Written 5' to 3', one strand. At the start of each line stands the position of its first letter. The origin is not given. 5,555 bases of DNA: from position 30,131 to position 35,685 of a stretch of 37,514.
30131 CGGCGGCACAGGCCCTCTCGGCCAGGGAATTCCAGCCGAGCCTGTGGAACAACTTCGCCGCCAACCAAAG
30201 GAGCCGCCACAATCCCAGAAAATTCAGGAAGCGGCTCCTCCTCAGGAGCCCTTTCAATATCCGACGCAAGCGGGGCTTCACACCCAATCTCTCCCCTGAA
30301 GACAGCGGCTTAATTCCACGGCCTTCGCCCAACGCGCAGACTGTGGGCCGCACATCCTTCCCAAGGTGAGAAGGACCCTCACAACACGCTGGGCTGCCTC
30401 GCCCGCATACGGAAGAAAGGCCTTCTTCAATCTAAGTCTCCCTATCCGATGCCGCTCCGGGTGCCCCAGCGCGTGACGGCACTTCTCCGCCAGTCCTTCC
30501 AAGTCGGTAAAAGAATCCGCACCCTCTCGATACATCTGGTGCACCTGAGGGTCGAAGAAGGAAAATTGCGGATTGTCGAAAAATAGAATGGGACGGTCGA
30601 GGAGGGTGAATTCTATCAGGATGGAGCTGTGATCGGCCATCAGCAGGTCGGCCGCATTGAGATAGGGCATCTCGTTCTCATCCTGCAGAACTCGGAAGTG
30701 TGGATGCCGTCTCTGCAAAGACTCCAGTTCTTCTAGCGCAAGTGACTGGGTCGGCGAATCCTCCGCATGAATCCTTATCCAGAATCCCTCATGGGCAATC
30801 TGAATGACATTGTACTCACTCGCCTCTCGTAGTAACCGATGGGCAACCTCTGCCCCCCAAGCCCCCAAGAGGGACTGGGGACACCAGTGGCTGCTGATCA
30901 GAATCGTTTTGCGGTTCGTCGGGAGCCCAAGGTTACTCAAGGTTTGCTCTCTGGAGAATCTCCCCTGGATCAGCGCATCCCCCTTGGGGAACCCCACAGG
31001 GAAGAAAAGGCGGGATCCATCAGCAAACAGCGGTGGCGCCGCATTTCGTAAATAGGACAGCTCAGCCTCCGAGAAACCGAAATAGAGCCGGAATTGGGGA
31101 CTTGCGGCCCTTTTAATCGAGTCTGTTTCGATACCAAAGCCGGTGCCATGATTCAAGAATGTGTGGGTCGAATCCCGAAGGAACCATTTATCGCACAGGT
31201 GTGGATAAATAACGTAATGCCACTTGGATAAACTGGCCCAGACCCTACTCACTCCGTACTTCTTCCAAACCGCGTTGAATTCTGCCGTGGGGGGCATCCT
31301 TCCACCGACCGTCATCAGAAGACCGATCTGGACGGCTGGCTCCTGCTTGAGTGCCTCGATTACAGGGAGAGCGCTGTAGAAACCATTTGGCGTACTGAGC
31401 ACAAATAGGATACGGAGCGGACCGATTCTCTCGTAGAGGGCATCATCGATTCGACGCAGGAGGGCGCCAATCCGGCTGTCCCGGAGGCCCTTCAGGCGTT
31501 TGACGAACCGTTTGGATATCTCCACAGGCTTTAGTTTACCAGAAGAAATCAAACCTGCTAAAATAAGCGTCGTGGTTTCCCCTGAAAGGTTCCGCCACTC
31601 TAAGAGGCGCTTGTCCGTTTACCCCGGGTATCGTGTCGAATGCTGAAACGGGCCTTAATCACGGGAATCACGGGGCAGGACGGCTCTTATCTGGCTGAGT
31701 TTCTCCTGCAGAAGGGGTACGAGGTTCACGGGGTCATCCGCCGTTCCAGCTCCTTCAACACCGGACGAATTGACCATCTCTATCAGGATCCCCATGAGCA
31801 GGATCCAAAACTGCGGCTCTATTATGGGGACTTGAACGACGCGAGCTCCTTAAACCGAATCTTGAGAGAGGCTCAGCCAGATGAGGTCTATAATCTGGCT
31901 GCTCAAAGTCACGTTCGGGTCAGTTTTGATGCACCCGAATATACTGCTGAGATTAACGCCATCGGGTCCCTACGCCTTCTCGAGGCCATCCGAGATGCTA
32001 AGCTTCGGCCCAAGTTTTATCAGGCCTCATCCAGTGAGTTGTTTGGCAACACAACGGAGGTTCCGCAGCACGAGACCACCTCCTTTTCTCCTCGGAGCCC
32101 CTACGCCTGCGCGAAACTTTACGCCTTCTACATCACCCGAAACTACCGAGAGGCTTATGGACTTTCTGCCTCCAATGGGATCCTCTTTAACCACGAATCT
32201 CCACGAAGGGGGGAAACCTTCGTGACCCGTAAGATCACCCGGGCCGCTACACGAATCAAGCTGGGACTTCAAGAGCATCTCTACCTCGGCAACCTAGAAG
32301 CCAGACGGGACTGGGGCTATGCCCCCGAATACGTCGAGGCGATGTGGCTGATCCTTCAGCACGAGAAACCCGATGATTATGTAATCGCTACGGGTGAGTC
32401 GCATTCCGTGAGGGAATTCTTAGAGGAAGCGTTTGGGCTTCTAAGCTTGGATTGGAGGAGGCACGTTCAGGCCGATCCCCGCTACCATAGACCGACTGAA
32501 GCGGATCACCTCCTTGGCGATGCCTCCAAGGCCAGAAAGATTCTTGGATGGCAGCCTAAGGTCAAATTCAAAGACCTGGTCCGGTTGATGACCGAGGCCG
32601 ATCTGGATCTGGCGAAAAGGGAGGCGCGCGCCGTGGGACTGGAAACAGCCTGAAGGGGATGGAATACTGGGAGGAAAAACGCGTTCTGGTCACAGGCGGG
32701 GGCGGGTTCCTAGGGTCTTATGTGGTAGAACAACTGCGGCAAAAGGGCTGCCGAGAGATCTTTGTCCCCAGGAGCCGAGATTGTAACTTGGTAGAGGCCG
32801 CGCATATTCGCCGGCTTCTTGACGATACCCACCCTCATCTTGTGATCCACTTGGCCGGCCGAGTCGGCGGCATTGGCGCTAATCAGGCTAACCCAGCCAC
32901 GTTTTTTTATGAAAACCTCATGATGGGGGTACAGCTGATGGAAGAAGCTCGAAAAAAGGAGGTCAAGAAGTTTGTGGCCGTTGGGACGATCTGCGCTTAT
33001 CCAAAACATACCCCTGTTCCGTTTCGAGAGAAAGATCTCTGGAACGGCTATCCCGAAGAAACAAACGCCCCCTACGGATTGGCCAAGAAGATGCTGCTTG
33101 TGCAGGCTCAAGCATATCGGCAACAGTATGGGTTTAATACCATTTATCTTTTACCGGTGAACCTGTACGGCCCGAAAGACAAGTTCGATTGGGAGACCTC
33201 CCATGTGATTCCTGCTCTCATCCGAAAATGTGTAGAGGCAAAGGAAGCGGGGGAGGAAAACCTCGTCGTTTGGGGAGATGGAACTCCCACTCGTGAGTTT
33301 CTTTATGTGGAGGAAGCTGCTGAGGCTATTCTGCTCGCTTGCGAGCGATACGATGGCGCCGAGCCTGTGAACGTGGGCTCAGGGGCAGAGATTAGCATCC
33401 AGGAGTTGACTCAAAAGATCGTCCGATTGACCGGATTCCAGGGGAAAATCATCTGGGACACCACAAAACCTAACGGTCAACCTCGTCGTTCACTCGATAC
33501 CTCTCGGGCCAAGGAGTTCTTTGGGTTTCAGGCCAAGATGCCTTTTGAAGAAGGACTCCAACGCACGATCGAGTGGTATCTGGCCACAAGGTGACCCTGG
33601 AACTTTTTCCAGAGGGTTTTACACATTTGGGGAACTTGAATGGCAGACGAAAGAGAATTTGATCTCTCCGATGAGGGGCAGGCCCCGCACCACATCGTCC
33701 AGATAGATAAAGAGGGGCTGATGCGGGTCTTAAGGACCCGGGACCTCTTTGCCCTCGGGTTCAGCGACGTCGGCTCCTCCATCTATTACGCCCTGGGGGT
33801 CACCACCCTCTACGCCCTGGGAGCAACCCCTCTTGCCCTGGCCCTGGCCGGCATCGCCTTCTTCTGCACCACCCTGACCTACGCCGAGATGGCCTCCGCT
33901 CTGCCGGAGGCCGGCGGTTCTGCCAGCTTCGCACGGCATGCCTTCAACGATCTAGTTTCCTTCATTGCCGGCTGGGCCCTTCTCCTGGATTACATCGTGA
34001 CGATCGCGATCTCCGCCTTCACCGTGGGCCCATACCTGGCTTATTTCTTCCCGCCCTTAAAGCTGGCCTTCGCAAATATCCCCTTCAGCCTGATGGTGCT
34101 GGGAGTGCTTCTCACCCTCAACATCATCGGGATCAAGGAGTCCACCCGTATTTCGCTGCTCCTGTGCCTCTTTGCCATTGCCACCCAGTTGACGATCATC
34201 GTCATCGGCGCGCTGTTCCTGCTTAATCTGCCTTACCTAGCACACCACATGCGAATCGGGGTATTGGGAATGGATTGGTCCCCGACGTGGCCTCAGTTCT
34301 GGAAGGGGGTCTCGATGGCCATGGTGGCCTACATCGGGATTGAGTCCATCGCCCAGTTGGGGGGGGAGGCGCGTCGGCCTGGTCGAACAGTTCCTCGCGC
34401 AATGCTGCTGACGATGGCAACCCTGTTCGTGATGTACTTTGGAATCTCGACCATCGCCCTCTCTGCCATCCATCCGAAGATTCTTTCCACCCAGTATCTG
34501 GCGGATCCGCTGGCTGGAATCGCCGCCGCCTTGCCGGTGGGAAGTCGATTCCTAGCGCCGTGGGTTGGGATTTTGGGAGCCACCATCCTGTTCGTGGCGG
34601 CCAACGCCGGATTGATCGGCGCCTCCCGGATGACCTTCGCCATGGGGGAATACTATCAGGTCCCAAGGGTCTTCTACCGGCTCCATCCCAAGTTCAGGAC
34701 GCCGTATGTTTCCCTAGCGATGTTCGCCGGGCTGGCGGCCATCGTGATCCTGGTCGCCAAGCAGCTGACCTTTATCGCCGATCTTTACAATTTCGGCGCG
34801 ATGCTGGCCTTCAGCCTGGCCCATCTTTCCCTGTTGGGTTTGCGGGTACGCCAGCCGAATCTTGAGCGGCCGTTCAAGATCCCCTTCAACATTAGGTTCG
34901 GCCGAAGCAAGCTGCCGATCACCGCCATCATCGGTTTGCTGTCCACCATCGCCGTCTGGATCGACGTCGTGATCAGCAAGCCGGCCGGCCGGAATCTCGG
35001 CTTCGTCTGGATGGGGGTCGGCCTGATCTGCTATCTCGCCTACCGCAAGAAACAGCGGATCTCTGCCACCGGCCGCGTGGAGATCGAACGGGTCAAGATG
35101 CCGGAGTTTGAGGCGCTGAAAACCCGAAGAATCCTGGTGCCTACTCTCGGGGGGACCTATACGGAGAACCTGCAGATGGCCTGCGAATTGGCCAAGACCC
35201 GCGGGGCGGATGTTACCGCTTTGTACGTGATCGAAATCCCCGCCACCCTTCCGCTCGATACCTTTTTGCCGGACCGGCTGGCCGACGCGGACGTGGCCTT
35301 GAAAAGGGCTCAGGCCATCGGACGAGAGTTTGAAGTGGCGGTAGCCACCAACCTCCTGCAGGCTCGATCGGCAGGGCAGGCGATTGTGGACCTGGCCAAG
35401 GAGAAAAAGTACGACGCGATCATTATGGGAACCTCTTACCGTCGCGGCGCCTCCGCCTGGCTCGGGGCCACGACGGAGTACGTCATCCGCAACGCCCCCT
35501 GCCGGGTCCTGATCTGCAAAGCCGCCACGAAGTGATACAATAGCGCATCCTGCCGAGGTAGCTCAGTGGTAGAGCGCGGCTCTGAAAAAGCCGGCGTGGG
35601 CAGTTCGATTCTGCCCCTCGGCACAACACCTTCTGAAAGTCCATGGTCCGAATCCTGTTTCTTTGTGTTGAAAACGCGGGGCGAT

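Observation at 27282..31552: Giant FkbM-methyltransferase / unassigned centre / GT2 fusion, translationally coupled to a TagF-like transferase and a GT2: candidate glycan capping or termination module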

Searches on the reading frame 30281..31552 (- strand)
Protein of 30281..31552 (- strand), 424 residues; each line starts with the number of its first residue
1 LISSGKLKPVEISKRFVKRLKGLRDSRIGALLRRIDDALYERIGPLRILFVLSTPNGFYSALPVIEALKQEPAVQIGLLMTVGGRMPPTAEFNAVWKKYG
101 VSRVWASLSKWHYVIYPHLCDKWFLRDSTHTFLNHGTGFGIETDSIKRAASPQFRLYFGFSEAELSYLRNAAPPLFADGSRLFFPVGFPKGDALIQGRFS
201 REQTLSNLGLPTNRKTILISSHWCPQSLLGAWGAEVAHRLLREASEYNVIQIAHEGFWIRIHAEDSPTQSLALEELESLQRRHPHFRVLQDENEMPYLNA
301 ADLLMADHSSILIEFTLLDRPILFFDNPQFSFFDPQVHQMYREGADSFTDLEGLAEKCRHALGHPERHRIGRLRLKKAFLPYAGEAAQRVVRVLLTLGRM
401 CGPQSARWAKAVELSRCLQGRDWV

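Call 4: search_protein_families(library=pfam, proteins=[window:30281-31552:-], max_evalue=0.1)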
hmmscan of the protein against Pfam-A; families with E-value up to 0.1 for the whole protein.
window:30281-31552:- (424 aa): 1 family
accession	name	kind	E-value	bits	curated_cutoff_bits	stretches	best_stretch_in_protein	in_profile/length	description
PF04464.20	Glyphos_transf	-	1.3e-08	34.6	22.1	1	183-392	160-363/367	CDP-Glycerol:Poly(glycerophosphate) glycerophosphotransferase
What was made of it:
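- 30278..31552 (-): TagF-like (PF04464) putative polyol-/glycerol-phosphate transferase. First gene of the 3-gene unit. The public gene call is 415 aa (30278-31525). Pfam PF04464 E 1.3e-8, 34.6 bits against cut-off 22.1, C-terminal half only (call 4).
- On TagF-type CDP-glycerol glycerophosphotransferases (upstream gene): PF04464 scores 34.6 bits against 22.1, but covers only profile positions 160-363 (call 4).
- Checked: The TagF assignment rests on the C-terminal half only (PF04464, E 1.3e-8; call 4).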

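Call 5: search_protein_families(library=ncbifam, proteins=[window:30281-31552:-], max_evalue=0.1)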
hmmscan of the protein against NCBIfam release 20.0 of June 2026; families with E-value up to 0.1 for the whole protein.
window:30281-31552:- (424 aa): 4 families
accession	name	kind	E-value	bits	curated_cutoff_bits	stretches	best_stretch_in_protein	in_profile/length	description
TIGR04396.2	surf_polysacc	subfamily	0.0039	16.4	125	1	278-399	241-364/427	surface carbohydrate biosynthesis protein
NF041711.1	TagprimaseTarB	equivalog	0.0094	15.2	500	1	273-325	237-292/362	teichoic acid glycerol-phosphate primase TarB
NF041712.1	techglyph_taseTarF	equivalog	0.052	12.6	550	0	300-326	287-313/388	teichoic acid glycerol-phosphate transferase TarF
NF041713.1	Tar_polymTarL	equivalog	0.065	11.8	1000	1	298-326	463-491/562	teichoic acid ribitol-phosphate polymerase TarL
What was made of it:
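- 30278..31552 (-): No NCBIfam equivalog is reached (call 5).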

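Call 55: find_homologous_proteins(query=window:30281-31552:-, max_evalue=0.001)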
Query window:30281-31552:- (424 aa): 4 proteins with E <= 0.001 among 8000 candidates.
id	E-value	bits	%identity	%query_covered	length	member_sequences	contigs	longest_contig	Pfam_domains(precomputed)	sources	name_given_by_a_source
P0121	5.6e-284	960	100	98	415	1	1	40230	PF04464.21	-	-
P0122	5.0e-71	258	38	94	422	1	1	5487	PF04464.21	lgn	-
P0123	1.5e-54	204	34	82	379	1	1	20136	PF04464.21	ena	-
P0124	5.0e-19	87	28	83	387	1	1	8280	PF04464.21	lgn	-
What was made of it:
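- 30278..31552 (-): Only 3 homologues, at 38/34/28% identity (call 55).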

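Call 56: find_encoding_contigs(protein=P0123, flank=10000, max_places=1)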
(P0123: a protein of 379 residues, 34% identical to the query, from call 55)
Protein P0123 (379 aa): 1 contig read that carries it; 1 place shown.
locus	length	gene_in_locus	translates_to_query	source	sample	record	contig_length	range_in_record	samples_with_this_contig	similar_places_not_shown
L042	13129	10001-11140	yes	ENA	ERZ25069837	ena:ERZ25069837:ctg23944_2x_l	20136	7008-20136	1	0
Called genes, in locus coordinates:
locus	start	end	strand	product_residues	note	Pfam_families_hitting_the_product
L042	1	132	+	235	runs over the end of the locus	PF13500:AAA_26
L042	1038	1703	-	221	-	PF00027:cNMP_binding, PF00325:Crp (faint), PF13545:HTH_Crp_2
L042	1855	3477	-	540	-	PF00795:CN_hydrolase, PF02540:NAD_synthase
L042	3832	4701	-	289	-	PF02629:CoA_binding, PF13607:Succ_CoA_lig, PF00549:Ligase_CoA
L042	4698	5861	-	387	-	PF08442:ATP-grasp_2, PF13549:ATP-grasp_5, PF24948:Citrate_synth_N, PF00549:Ligase_CoA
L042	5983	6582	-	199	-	PF02517:Rce1-like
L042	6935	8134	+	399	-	PF13579:Glyco_trans_4_4 (weak), PF13439:Glyco_transf_4, PF00534:Glycos_transf_1, PF13692:Glyco_trans_1_4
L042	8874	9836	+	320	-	PF00535:Glycos_transf_2, PF10111:Glyco_tranf_2_2, PF13641:Glyco_tranf_2_3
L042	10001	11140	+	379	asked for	PF04464:Glyphos_transf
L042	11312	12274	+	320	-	PF13243:SQHop_cyclase_C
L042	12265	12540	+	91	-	-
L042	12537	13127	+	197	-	?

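Call 57: find_encoding_contigs(protein=P0122, flank=10000, max_places=1)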
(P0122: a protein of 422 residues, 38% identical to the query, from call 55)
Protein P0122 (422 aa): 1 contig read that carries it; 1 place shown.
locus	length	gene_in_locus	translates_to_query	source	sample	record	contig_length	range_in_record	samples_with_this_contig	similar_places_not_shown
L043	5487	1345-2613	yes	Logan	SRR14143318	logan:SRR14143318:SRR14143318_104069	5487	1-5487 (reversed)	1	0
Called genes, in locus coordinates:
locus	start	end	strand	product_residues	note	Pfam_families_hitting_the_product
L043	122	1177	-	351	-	PF11380:Stealth_CR2, PF17102:Stealth_CR3 (faint)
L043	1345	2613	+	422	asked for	PF04464:Glyphos_transf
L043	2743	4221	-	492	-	-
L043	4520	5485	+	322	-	?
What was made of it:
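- The two TagF-like homologue loci examined lack the module (calls 56, 57).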

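Call 58: find_encoding_contigs(protein=P0121, flank=2000, max_places=1)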
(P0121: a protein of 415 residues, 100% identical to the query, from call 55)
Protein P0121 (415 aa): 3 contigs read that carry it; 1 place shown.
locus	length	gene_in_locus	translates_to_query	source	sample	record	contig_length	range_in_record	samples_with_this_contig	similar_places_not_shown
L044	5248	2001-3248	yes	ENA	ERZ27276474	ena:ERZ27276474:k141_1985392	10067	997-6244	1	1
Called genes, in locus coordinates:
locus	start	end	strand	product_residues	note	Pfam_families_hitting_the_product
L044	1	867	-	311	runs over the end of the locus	PF01073:3Beta_HSD (faint), PF01370:Epimerase, PF02719:Polysacc_synt_2 (faint), PF04321:RmlD_sub_bind (weak), PF16363:GDP_Man_Dehyd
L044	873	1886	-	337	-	PF01370:Epimerase, PF02719:Polysacc_synt_2 (weak), PF04321:RmlD_sub_bind, PF16363:GDP_Man_Dehyd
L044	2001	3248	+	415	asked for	PF04464:Glyphos_transf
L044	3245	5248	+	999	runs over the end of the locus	PF05050:Methyltransf_21, PF00535:Glycos_transf_2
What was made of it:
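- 27282..30281 (-): 999-aa fusion protein: FkbM methyltransferase, three-fold nucleotide module and GT2. The same 999-aa call appears in a public assembly (call 58).
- Checked: Public gene calls on the same metagenome contig give a 415-aa TagF-like protein and a 999-aa fusion starting at the overlap GTG (call 58).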

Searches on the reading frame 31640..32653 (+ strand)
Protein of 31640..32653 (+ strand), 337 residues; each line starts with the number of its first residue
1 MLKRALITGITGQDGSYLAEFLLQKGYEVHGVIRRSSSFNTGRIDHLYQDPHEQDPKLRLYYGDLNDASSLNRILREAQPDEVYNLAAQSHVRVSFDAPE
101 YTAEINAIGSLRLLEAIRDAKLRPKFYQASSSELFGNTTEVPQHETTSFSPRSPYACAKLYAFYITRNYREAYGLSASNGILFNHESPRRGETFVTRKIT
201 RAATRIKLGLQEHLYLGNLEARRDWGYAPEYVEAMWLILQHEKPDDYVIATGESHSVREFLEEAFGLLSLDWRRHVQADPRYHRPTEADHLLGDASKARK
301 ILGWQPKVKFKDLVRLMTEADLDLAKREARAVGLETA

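Call 21: search_protein_families(library=pfam, proteins=[window:31640-32653:+], max_evalue=0.001)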
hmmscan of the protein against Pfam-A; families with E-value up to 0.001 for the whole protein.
window:31640-32653:+ (337 aa): 5 families
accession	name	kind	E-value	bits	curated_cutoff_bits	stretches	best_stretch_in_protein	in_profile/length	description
PF16363.11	GDP_Man_Dehyd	-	6.7e-145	483.1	27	1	6-317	1-332/332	GDP-mannose 4,6 dehydratase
PF01370.27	Epimerase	-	5.8e-77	258.8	20.9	1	5-250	1-240/240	NAD dependent epimerase/dehydratase family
PF04321.23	RmlD_sub_bind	-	4.6e-11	42.8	27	1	4-161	2-131/287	RmlD substrate binding domain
PF02719.21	Polysacc_synt_2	-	1.6e-06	28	20.2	1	6-121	2-119/293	Polysaccharide biosynthesis protein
PF05368.20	NmrA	-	0.00094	19.3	27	0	3-79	3-71/298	NmrA-like family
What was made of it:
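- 31640..33594 (+): Divergently transcribed GDP-mannose 4,6-dehydratase and GDP-fucose-synthase-like genes. This is a recurrent neighbourhood of the module. Pfam (call 21).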

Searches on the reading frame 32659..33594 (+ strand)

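Call 21: search_protein_families(library=pfam, proteins=[window:32659-33594:+], max_evalue=0.001)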
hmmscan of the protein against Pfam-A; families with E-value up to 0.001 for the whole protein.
window:32659-33594:+ (311 aa): 5 families
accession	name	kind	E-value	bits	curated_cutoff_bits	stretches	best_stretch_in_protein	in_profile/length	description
PF01370.27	Epimerase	-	1.3e-57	195.5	20.9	1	9-240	1-240/240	NAD dependent epimerase/dehydratase family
PF16363.11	GDP_Man_Dehyd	-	6.3e-31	108.5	27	1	41-303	58-332/332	GDP-mannose 4,6 dehydratase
PF02719.21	Polysacc_synt_2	-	4.7e-10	39.6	20.2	0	9-45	1-37/293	Polysaccharide biosynthesis protein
PF04321.23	RmlD_sub_bind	-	7e-08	32.3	27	1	8-67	2-60/287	RmlD substrate binding domain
PF01073.25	3Beta_HSD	-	1.7e-07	31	22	0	42-230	52-231/280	3-beta hydroxysteroid dehydrogenase/isomerase family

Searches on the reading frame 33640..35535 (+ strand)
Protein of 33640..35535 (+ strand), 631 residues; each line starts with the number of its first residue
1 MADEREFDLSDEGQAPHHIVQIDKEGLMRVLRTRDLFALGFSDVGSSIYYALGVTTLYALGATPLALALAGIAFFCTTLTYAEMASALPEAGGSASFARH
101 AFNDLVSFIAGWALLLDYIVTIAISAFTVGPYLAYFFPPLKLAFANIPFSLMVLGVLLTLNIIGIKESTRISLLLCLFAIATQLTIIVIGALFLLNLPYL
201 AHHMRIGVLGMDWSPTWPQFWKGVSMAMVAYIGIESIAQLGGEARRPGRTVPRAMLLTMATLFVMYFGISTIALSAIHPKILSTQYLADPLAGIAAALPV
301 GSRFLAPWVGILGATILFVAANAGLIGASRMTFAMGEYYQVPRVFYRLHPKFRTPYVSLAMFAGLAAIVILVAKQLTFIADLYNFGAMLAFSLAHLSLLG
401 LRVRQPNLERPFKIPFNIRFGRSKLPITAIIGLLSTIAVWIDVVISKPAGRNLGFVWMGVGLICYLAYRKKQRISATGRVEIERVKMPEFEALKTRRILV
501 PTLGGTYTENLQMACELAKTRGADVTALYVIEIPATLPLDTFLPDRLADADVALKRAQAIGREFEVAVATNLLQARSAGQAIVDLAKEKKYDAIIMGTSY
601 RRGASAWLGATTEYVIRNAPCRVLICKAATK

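Call 21: search_protein_families(library=pfam, proteins=[window:33640-35535:+], max_evalue=0.001)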
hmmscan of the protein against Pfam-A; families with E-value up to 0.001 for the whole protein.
window:33640-35535:+ (631 aa): 3 families
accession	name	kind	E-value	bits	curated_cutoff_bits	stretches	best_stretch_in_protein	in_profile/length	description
PF13520.12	AA_permease_2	-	4e-45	154.9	27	1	33-439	3-400/427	Amino acid permease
PF00324.27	AA_permease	-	4.2e-31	108.6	24.6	1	51-468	18-453/470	Amino acid permease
PF00582.32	Usp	-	1.7e-21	77.7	24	1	496-627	3-141/141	Universal stress protein family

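Call 74: find_homologous_proteins(query=window:33640-35532:+, max_evalue=1e-50)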
Query window:33640-35532:+ (631 aa): 5637 proteins with E <= 1e-50 among 8000 candidates; the best 120 are listed.
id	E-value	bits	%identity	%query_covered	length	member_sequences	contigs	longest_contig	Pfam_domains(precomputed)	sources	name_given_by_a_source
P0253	0.0e+0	1193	84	100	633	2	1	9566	PF13520.13,PF00324.28,PF00582.33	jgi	jgi:APA family basic amino acid/polyamine antiporter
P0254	0.0e+0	1185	83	100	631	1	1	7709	PF13520.13,PF00324.28,PF00582.33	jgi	jgi:basic amino acid/polyamine antiporter, APA family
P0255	0.0e+0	1185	84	100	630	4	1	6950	PF13520.13,PF00324.28,PF00582.33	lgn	-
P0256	0.0e+0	1180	83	100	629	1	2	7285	PF13520.13,PF00324.28,PF00582.33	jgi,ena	-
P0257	0.0e+0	1179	83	100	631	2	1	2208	PF13520.13,PF00324.28,PF00582.33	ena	-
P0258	0.0e+0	1178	84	100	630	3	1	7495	PF13520.13,PF00324.28,PF00582.33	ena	-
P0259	0.0e+0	1177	84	100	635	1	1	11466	PF13520.13,PF00324.28,PF00582.33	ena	-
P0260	0.0e+0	1173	83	100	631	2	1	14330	PF13520.13,PF00324.28,PF00582.33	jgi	-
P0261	0.0e+0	1172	82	100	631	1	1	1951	PF13520.13,PF00324.28,PF00582.33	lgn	-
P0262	0.0e+0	1167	82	100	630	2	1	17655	PF13520.13,PF00324.28,PF00582.33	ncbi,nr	ncbi:MAG: universal stress protein [Candidatus Omnitrophica bacterium]|nr:universal stress protein [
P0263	0.0e+0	1166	83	100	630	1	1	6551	PF13520.13,PF00324.28,PF00582.33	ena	-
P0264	0.0e+0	1165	82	100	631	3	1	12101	PF13520.13,PF00324.28,PF00582.33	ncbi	-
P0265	0.0e+0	1151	80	100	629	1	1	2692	PF13520.13,PF00324.28,PF00582.33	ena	-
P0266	0.0e+0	1149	81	99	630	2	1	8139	PF13520.13,PF00324.28,PF00582.33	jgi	-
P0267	0.0e+0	1133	80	100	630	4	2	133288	PF13520.13,PF00324.28,PF00582.33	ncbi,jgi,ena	-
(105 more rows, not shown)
